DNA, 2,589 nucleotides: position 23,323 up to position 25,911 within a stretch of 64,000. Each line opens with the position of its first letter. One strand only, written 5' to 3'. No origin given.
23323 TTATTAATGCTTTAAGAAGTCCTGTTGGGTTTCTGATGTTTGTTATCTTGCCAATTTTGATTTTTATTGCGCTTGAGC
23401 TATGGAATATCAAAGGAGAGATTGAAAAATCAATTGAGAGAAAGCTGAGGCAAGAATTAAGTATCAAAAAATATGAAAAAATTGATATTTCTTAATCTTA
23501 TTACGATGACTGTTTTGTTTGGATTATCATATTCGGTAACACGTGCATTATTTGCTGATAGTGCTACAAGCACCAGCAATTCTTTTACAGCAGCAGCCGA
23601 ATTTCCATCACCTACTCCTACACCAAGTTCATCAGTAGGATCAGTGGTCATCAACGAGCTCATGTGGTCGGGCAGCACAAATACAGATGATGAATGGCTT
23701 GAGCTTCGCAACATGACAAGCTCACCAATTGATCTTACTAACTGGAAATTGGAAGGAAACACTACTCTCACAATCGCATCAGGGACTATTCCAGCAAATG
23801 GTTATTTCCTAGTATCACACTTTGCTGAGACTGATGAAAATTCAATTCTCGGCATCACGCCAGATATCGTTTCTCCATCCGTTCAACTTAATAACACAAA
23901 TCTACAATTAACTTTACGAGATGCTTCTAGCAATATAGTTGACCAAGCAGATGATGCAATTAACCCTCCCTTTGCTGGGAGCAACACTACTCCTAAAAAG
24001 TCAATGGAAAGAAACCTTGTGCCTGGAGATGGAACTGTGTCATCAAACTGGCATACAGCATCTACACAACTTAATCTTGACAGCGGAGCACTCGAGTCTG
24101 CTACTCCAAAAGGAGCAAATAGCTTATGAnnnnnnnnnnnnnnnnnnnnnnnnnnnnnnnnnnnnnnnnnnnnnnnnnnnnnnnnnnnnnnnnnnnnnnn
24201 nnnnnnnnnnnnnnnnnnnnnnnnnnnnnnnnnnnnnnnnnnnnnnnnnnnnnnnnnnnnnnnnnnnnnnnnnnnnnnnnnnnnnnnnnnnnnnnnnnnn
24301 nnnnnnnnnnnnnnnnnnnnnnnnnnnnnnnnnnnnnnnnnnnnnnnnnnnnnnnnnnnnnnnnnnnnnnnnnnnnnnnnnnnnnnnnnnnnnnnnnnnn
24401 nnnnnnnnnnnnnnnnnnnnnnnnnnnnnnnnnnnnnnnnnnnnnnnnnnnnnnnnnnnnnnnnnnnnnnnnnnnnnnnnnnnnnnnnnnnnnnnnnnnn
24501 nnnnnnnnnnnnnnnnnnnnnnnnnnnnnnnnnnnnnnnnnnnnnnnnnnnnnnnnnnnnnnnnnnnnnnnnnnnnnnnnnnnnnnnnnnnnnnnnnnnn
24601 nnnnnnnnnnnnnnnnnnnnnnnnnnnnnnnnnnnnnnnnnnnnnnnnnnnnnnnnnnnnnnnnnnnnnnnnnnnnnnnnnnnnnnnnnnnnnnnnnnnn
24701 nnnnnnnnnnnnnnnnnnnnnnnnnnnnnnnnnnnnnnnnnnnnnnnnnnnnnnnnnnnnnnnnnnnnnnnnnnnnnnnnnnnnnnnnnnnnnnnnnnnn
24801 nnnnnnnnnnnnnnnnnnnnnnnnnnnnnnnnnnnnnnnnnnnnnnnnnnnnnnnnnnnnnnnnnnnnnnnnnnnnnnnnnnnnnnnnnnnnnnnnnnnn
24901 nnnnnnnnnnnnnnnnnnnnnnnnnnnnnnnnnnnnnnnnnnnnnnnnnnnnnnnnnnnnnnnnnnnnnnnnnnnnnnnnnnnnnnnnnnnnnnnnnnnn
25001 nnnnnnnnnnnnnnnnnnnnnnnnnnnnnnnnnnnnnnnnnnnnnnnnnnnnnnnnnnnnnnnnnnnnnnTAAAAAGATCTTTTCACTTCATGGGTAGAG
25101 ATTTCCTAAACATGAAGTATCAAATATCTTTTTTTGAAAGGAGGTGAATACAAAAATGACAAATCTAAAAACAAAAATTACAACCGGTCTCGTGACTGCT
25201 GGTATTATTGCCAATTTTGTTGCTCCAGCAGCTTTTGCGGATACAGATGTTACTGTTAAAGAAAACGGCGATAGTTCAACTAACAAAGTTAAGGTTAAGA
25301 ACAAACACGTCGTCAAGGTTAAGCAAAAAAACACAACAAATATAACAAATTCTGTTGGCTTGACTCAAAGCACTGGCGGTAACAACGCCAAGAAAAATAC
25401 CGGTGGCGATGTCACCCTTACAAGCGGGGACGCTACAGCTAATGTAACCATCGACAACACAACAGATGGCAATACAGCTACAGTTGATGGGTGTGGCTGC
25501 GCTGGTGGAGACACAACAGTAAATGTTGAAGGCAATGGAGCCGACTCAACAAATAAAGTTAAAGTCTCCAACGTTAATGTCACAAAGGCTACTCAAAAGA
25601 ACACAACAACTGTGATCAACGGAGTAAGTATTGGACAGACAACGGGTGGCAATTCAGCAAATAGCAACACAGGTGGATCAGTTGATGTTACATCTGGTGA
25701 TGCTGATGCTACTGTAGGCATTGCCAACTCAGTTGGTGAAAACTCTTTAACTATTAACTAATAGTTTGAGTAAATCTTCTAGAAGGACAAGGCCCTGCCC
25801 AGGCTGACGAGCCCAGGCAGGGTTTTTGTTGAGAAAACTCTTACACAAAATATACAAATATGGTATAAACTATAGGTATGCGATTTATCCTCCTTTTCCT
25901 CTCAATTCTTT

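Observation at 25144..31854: Five paralogous secreted proteins built from a repeat module I cannot place in any described family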

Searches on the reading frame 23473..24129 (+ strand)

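Call 3: search_protein_families(library=pfam, proteins=[window:23473-24129:+], max_evalue=1)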
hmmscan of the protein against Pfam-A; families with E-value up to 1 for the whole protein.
window:23473-24129:+ (218 aa): 3 families
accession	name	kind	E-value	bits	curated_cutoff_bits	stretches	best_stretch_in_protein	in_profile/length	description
PF00932.25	LTD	-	2e-15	57.5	34.3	1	52-159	2-105/109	Lamin Tail Domain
PF24268.1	NttC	-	0.14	12.8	27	1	23-113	24-117/130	T2SS substrate NttC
PF15849.10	DUF4722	-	0.14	12.3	27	0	33-92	60-119/167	Domain of unknown function (DUF4722)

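Call 4: search_protein_families(library=ncbifam, proteins=[window:23473-24129:+], max_evalue=1)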
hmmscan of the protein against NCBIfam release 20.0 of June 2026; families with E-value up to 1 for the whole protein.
window:23473-24129:+ (218 aa): 0 families

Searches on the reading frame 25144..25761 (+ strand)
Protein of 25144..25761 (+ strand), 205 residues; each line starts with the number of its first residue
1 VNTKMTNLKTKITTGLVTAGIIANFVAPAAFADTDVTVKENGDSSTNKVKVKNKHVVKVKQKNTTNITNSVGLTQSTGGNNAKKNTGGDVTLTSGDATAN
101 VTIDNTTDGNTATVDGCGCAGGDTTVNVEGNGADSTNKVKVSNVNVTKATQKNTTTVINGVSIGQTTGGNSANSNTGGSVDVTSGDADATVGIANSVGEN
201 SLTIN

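Call 3: search_protein_families(library=pfam, proteins=[window:25144-25761:+], max_evalue=1)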
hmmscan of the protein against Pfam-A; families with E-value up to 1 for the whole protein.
window:25144-25761:+ (205 aa): 1 family
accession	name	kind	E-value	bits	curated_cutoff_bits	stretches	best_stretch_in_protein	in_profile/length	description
PF11363.13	DUF3164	-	0.075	13.1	23.7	1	25-103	9-86/194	Protein of unknown function (DUF3164)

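Call 4: search_protein_families(library=ncbifam, proteins=[window:25144-25761:+], max_evalue=1)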
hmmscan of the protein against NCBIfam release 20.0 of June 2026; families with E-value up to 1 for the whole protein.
window:25144-25761:+ (205 aa): 0 families

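Call 9: find_homologous_proteins(query=window:25144-25761:+, max_evalue=0.001)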
Query window:25144-25761:+ (205 aa): 94 proteins with E <= 0.001 among 605 candidates.
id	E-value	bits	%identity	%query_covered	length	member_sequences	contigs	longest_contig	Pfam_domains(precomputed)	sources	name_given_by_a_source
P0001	1.2e-109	382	100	98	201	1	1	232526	-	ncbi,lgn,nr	ncbi:MAG: hypothetical protein HZC02_00570 [Candidatus Levybacteria bacterium]|nr:hypothetical prote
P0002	4.6e-85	302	81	98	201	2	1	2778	-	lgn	-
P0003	5.5e-63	230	66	98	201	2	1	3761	-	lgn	-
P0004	3.5e-57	211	63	98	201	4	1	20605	-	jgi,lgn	-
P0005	4.0e-57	211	61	97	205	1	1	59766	-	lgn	-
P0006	1.1e-56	210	62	90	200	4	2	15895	-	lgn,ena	-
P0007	1.2e-54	203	57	97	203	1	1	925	-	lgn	-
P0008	1.2e-54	203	60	97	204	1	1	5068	-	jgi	jgi:hypothetical protein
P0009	7.4e-53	197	59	97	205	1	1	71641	-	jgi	-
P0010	2.2e-51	193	58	97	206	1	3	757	-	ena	-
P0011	3.2e-51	192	57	97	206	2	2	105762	-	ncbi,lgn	-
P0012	7.3e-51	191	57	97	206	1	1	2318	-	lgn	-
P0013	1.3e-49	187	56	97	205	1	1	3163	-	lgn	-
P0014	3.0e-49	186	58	97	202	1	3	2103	-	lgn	-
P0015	8.1e-49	184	56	97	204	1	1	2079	-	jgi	jgi:hypothetical protein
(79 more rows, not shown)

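Call 14: predict_structure(protein=window:25144-25761:+)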
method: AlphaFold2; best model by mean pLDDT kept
length: 205 residues; sequences in the alignment: 1
mean_pLDDT: 39.6   pTM: 0.21
mean pLDDT of the five models: 39.6, 37.3, 37.0, 36.5, 31.6
residues with pLDDT >= 90: 0; 70-90: 0; 50-70: 8; < 50: 197
segments of 3 or more residues with pLDDT < 50: 1-41, 47-50, 52-57, 59-181, 183-190, 194-205
pLDDT, mean of each block of 10 residues (from residue 1): 39 36 35 42 47 46 34 33 38 39 39 40 40 38 37 36 39 41 46 45 45
secondary structure: DSSP gave nothing for this model
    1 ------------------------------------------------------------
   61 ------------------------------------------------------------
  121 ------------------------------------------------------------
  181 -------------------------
elements in order:

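Call 22: find_related_loci(query=A3, collection=genome_contigs, flank=10000)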
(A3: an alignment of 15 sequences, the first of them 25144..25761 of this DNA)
Query A3 (205 aa) in genome_contigs; peptide patterns used: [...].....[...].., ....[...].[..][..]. (x = any residue, [..] = any of these).
106 stretches matched a pattern; 68 encode a relative of the query (tblastn E <= 1e-3); 67 distinct loci.
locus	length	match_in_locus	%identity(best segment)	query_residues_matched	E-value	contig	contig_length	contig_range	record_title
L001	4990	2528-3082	63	5-189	4e-51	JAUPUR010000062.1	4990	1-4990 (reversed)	MAG: Patescibacteria group bacterium isolate erpe_2018_sw_18hr_WHONDRS-SW48-000091_B_bin.71 scaffold_379658, whole genom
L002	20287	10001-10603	57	5-204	5e-51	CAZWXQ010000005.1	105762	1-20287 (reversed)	MAG TPA_asm: uncultured Gammaproteobacteria bacterium isolate SRP292972_co3_100 genome assembly, contig: NODE_231_length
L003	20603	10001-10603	58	4-205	7e-49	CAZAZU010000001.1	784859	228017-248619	MAG TPA_asm: uncultured Gammaproteobacteria bacterium isolate SRP178908_co1_328 genome assembly, contig: NODE_1_length_7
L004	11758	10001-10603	57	4-205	5e-49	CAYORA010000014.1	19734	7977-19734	MAG TPA_asm: uncultured Gammaproteobacteria bacterium isolate SRP170004_co1_164 genome assembly, contig: NODE_4237_lengt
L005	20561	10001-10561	60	4-191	6e-40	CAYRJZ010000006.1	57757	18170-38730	MAG TPA_asm: uncultured Gammaproteobacteria bacterium isolate SRP170004_co1_576 genome assembly, contig: NODE_628_length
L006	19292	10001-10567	58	9-191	1e-37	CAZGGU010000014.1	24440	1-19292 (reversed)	MAG TPA_asm: uncultured Gammaproteobacteria bacterium isolate SRP292972_co1_102 genome assembly, contig: NODE_961_length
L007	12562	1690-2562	44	5-204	5e-35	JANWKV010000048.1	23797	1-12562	MAG: Candidatus Microgenomates bacterium isolate CRAIB_MAG102 c_000000066110, whole genome shotgun sequence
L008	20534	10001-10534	47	5-191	2e-38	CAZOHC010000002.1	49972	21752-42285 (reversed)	MAG TPA_asm: uncultured Gammaproteobacteria bacterium isolate SRP144015_co1_130 genome assembly, contig: NODE_355_length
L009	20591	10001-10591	53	8-202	1e-30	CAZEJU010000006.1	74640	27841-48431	MAG TPA_asm: uncultured Gammaproteobacteria bacterium isolate binchicken_co105_439 genome assembly, contig: NODE_373_len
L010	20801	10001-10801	44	10-204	5e-31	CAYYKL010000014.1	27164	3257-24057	MAG TPA_asm: uncultured Pseudomonadales bacterium isolate SRP192515_co2_10 genome assembly, contig: NODE_1322_length_271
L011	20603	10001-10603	42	4-204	4e-30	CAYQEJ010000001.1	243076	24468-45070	MAG TPA_asm: uncultured Gammaproteobacteria bacterium isolate SRP278252_co2_88 genome assembly, contig: NODE_35_length_2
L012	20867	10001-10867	39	4-205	1e-29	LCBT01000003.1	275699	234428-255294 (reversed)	MAG: Candidatus Daviesbacteria bacterium GW2011_GWA1_41_61 UU73_C0003, whole genome shotgun sequence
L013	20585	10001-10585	41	8-205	9e-30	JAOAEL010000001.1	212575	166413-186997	MAG: Patescibacteria group bacterium isolate SKW259 NODE_1_length_212575_cov_6.239475, whole genome shotgun sequence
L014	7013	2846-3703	39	8-205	8e-30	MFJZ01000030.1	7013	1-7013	MAG: Candidatus Gottesmanbacteria bacterium RIFCSPLOWO2_01_FULL_49_10 rifcsplowo2_01_scaffold_30608, whole genome shotgu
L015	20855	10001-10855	39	4-205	3e-29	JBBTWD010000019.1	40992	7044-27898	MAG: Patescibacteria group bacterium isolate H43-bin018_1 H43_bin018_1_000000000019, whole genome shotgun sequence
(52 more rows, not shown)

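Call 25: predict_structure(alignment_id=A2)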
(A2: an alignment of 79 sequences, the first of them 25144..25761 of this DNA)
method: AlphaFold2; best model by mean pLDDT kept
length: 205 residues; sequences in the alignment: 79
mean_pLDDT: 71.3   pTM: 0.47
mean pLDDT of the five models: 71.3, 70.7, 68.2, 67.6, 64.8
residues with pLDDT >= 90: 0; 70-90: 156; 50-70: 20; < 50: 29
segments of 3 or more residues with pLDDT < 50: 4-30
pLDDT, mean of each block of 10 residues (from residue 1): 45 39 38 68 78 71 74 78 83 81 78 67 74 79 74 75 79 82 81 79 78
secondary structure, 60 per line:
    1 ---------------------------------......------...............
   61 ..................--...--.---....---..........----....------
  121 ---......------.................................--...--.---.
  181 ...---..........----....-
elements in order: E34-39 E46-78 E81-83 E90-93 E97-106 E111-114 E124-129 E136-168 E171-173 E180-183 E187-196 E201-204

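Call 36: fold_search(model_id=the predicted structure, library=pdb)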
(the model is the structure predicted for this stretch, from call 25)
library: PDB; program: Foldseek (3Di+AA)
matches with E <= 10: 10; with E <= 0.001: 0
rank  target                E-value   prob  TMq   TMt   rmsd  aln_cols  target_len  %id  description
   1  9nqd_0                7.3e-02  0.02  0.06  0.06  39.7       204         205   18  Structure of Pseudomonas FapC Biofilm-Forming Functional Amyloid (released 2025-06-25)
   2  9u4u_A                8.6e-02  0.02  0.07  0.09  38.3       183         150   17  Structure of the functional amyloid FapC from Pseudomonas sp.UK4 (released 2025-08-06)
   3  1vh4_B                2.6e+00  0.02  0.10  0.05  45.4       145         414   13  Crystal structure of a stabilizer of iron transporter (released 2003-12-30)
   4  8enq_A                5.1e+00  0.01  0.08  0.13  43.9       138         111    9  E. coli CsgA fibril (218-pixel box size) (released 2023-10-04)
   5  4qrk                  5.1e+00  0.01  0.08  0.08  42.5       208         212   12  Crystal structure of a putative cell adhesion protein (CLOSPO_03726) from Clostridium sporogenes ATCC 15579 at 1.95 A re (released 2014-07-23)
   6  7ehk                  6.4e+00  0.00  0.06  0.05  43.3       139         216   12  Crystal structure of C107S mutant of FfIBP (released 2022-03-02)
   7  2zu0_B                8.0e+00  0.01  0.11  0.06  29.0       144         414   13  Crystal structure of SufC-SufD complex involved in the iron-sulfur cluster biosynthesis (released 2009-03-10)
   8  2zu0_A                9.4e+00  0.01  0.10  0.06  29.1       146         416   14  Crystal structure of SufC-SufD complex involved in the iron-sulfur cluster biosynthesis (released 2009-03-10)
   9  6eio                  1.0e+01  0.00  0.08  0.07  41.3       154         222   14  Crystal structure of an ice binding protein from an Antarctic Biological Consortium (released 2018-03-28)
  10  8x1p                  1.0e+01  0.00  0.05  0.05  43.8       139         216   12  Crystal structure of G160C/S176C mutant of FfIBP (released 2024-11-13)

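Call 64: list_cluster_members(proteins=[window:25156-25761:+, window:27114-28250:-, window:27114-28241:-, window:28291-30534:-, window:30622-31854:-, window:25878-26309:+, window:32386-32976:-])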
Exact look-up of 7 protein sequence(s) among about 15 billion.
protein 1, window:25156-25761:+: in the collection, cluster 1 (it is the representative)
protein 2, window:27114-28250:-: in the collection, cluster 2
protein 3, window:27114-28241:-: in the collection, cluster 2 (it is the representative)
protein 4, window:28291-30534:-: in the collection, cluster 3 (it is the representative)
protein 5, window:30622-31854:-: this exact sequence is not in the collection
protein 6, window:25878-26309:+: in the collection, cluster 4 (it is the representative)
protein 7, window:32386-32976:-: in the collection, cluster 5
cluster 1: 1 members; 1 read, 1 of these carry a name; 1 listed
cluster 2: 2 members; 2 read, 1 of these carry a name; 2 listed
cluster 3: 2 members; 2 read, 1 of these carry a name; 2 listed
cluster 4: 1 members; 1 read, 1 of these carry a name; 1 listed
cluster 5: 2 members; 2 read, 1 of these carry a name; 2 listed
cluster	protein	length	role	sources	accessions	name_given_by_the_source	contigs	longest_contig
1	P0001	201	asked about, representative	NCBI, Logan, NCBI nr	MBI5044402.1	MAG: hypothetical protein HZC02_00570 [Candidatus Levybacteria bacterium] | hypothetical protein [Candidatus Levybacteria bacterium]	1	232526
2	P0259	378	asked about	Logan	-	-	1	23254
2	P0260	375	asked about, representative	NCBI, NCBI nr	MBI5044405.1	MAG: hypothetical protein HZC02_00585 [Candidatus Levybacteria bacterium] | hypothetical protein [Candidatus Levybacteria bacterium]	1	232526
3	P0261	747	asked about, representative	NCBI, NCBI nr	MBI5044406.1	MAG: hypothetical protein HZC02_00590 [Candidatus Levybacteria bacterium] | hypothetical protein [Candidatus Levybacteria bacterium]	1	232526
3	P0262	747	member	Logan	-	-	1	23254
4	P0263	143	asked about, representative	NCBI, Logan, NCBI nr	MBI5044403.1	MAG: hypothetical protein HZC02_00575 [Candidatus Levybacteria bacterium] | hypothetical protein [Candidatus Levybacteria bacterium]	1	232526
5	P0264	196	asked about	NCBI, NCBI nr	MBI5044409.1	MAG: hypothetical protein HZC02_00605 [Candidatus Levybacteria bacterium] | hypothetical protein [Candidatus Levybacteria bacterium]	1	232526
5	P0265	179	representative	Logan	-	-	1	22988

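Call 67: fold_search(model_id=the predicted structure, library=viral)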
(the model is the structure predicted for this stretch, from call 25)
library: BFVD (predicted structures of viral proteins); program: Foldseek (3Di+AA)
matches with E <= 10: 56; with E <= 0.001: 0
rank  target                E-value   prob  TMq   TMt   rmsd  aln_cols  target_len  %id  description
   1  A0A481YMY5            5.8e-03  0.21  0.18  0.16  22.8       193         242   14  Lipid membrane protein [Pithovirus LCDPAC01]
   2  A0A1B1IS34            1.1e-02  0.18  0.13  0.10  36.5       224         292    9  (no name in the UniProt tables at hand)
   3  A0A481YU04            1.2e-02  0.30  0.18  0.15  17.9       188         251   14  Lipid membrane protein [Marseillevirus LCMAC102]
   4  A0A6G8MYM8            4.8e-02  0.15  0.17  0.16  32.2       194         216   11  Transmembrane domain-containing protein [Cedratvirus kamchatka]
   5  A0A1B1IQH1            6.8e-02  0.03  0.07  0.05  33.5       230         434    8  (no name in the UniProt tables at hand)
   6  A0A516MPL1            6.8e-02  0.02  0.06  0.06  36.2       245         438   11  (no name in the UniProt tables at hand)
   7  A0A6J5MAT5            1.2e-01  0.08  0.13  0.12  41.5       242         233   12  Curlin associated [uncultured Caudovirales phage]
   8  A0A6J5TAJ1            1.7e-01  0.04  0.10  0.08  37.5       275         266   12  Curlin associated [uncultured Caudovirales phage]
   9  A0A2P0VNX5            1.7e-01  0.04  0.10  0.04  39.4       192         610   16  Uncharacterized protein [Tetraselmis virus 1]
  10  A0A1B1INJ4            2.1e-01  0.05  0.10  0.08  35.9       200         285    9  (no name in the UniProt tables at hand)
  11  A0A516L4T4            2.7e-01  0.02  0.08  0.05  35.8       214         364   11  (no name in the UniProt tables at hand)
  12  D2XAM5                4.0e-01  0.03  0.12  0.10  27.3       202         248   12  Lipid membrane protein [Marseillevirus marseillevirus]
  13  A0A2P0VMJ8            7.1e-01  0.02  0.12  0.07  43.2       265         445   17  Uncharacterized protein [Tetraselmis virus 1]
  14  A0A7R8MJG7            7.1e-01  0.02  0.09  0.03  41.6       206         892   13  Virion structural protein [Klebsiella phage vB_KvM-Eowyn]
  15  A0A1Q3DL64            7.1e-01  0.01  0.05  0.06  41.2       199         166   12  Uncharacterized protein [Chionoecetes opilio bacilliform virus]
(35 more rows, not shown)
